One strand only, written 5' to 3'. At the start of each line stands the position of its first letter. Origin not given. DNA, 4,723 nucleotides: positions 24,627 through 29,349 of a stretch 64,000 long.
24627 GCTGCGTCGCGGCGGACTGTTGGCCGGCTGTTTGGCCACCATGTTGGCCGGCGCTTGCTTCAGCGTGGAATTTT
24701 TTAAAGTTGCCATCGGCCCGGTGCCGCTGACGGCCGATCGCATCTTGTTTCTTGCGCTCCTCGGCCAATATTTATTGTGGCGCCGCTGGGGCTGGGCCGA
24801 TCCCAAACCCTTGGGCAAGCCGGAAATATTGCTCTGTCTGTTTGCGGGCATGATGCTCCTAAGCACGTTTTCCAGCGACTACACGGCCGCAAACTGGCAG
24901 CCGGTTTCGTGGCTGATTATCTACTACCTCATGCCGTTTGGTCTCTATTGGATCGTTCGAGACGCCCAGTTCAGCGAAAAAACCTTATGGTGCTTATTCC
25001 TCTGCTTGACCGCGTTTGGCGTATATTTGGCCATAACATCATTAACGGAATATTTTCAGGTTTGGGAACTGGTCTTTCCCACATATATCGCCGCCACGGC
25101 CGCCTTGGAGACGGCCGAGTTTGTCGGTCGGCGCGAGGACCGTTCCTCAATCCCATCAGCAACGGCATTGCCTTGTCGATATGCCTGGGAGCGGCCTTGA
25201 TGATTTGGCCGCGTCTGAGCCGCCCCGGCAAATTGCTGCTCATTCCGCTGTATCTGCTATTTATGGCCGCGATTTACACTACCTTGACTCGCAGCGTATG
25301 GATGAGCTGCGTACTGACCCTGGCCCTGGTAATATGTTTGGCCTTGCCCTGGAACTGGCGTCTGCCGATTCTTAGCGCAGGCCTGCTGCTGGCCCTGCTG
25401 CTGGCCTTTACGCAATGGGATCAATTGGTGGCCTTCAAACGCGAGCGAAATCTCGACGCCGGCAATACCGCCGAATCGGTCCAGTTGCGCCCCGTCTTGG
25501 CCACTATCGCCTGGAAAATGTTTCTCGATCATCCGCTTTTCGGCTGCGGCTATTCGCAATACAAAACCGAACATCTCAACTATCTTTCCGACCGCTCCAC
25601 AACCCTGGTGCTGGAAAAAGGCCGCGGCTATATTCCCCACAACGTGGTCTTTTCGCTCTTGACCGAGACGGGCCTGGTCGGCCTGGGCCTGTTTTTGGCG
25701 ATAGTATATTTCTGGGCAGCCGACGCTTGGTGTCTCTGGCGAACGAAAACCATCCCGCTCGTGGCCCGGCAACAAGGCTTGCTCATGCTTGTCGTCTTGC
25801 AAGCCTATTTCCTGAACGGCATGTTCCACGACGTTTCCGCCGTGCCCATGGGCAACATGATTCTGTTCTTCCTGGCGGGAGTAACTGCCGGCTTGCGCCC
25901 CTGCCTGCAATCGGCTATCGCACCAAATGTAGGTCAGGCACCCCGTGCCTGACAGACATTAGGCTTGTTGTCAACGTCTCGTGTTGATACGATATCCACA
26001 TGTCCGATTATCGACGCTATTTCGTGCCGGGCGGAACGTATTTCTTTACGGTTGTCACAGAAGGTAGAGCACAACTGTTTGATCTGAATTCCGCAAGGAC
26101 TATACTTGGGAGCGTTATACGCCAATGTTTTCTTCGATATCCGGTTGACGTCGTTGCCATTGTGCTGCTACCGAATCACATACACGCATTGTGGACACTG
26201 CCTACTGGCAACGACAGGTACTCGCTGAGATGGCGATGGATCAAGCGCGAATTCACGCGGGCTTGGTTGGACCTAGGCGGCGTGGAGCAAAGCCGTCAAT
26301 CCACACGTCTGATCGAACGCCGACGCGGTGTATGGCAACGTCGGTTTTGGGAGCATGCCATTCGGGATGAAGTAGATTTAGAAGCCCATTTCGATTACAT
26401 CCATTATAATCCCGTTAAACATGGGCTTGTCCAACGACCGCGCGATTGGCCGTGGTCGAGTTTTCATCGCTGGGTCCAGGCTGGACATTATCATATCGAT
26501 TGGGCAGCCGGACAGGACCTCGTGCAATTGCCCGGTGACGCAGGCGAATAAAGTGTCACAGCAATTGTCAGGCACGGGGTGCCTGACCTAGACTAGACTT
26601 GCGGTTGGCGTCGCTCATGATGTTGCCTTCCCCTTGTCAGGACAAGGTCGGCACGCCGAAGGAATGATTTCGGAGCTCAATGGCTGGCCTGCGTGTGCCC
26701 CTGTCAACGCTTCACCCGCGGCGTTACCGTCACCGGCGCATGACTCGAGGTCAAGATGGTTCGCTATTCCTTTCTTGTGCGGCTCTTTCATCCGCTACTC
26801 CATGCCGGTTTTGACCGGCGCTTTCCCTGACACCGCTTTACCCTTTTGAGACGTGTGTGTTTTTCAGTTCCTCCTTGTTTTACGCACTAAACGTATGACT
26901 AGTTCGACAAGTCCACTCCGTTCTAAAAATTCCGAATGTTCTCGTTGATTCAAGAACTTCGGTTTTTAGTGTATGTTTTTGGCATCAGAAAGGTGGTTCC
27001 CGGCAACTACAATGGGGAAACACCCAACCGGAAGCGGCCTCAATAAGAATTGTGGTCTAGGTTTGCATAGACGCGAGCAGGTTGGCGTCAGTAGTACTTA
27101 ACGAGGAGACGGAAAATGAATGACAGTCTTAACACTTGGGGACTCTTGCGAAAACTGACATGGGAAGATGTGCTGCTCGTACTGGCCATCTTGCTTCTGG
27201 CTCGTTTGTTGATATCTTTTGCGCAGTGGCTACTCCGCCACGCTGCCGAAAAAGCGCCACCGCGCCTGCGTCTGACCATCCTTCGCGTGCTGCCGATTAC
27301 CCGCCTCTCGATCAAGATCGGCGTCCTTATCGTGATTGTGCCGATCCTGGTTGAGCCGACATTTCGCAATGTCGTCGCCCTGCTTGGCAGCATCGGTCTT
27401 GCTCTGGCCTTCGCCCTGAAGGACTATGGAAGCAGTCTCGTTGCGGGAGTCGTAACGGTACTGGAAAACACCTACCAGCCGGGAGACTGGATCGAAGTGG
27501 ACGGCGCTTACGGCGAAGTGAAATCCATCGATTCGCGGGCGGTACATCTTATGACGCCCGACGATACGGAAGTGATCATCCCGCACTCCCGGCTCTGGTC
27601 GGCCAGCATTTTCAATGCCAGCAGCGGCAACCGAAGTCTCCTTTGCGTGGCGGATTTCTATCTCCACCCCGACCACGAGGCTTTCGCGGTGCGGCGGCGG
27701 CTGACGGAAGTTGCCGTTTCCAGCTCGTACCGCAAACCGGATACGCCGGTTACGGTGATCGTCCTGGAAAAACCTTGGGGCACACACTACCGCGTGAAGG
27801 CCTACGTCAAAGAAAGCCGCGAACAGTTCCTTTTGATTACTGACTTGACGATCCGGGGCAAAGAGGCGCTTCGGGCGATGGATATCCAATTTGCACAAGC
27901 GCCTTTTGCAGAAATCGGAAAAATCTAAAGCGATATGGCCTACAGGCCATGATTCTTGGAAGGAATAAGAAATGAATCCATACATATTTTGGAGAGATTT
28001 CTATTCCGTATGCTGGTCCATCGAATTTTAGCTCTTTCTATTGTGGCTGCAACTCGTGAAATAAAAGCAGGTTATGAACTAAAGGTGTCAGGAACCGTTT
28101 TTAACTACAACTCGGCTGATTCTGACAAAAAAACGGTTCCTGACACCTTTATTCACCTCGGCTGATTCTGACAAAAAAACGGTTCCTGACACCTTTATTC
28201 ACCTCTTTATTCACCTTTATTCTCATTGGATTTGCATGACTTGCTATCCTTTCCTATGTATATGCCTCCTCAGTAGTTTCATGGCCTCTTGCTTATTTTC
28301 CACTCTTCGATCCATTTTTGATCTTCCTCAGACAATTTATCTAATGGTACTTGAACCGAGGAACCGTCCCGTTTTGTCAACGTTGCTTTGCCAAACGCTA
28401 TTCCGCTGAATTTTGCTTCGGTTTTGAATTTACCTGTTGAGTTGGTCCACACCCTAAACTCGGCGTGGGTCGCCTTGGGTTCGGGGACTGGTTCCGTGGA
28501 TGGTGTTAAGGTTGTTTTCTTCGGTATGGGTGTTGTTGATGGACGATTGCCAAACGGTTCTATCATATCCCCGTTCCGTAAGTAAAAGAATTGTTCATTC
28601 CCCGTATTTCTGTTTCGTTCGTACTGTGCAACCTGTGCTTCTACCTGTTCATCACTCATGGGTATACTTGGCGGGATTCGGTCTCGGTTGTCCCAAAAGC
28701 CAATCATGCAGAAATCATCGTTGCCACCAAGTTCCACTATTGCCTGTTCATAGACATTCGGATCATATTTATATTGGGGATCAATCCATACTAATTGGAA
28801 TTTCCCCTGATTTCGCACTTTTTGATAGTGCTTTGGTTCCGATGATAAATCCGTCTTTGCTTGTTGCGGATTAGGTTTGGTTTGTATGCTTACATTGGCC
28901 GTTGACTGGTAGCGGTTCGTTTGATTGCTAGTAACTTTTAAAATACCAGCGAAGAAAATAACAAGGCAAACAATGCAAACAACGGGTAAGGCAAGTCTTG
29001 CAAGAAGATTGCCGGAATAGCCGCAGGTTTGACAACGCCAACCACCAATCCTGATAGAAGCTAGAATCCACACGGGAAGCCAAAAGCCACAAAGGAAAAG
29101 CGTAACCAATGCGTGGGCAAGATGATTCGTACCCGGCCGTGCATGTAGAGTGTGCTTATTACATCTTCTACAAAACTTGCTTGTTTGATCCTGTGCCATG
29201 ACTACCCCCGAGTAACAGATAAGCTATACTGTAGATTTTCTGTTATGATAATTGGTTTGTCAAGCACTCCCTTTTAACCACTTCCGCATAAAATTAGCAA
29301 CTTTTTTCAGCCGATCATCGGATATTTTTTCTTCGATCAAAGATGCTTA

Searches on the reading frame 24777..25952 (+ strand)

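Call 17: search_protein_families(library=pfam, proteins=[window:24777-25952:+], max_evalue=0.01)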
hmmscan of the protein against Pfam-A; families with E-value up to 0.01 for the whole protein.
window:24777-25952:+ (391 aa): 1 family
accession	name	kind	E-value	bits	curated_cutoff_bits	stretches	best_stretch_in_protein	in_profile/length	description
PF04932.20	Wzy_C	-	1.8e-21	76.9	31.7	1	159-307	3-149/149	O-Antigen ligase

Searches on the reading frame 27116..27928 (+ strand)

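Call 17: search_protein_families(library=pfam, proteins=[window:27116-27928:+], max_evalue=0.01)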
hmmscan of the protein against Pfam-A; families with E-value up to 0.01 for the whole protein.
window:27116-27928:+ (270 aa): 1 family
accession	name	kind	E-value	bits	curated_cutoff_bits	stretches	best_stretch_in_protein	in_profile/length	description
PF00924.24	MS_channel_2nd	-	1.4e-15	57.6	20.2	1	106-169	4-67/68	Mechanosensitive ion channel, beta-domain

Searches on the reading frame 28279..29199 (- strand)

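Call 17: search_protein_families(library=pfam, proteins=[window:28279-29199:-], max_evalue=0.01)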
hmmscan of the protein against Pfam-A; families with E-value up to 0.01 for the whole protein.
window:28279-29199:- (306 aa): 2 families
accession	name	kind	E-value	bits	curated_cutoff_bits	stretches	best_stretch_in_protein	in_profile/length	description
PF03983.18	SHD1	-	8.2e-15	54.8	23.7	1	241-300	3-62/67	SLA1 homology domain 1, SHD1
PF00471.26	Ribosomal_L33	-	0.0032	18.2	25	1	7-19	31-43/47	Ribosomal protein L33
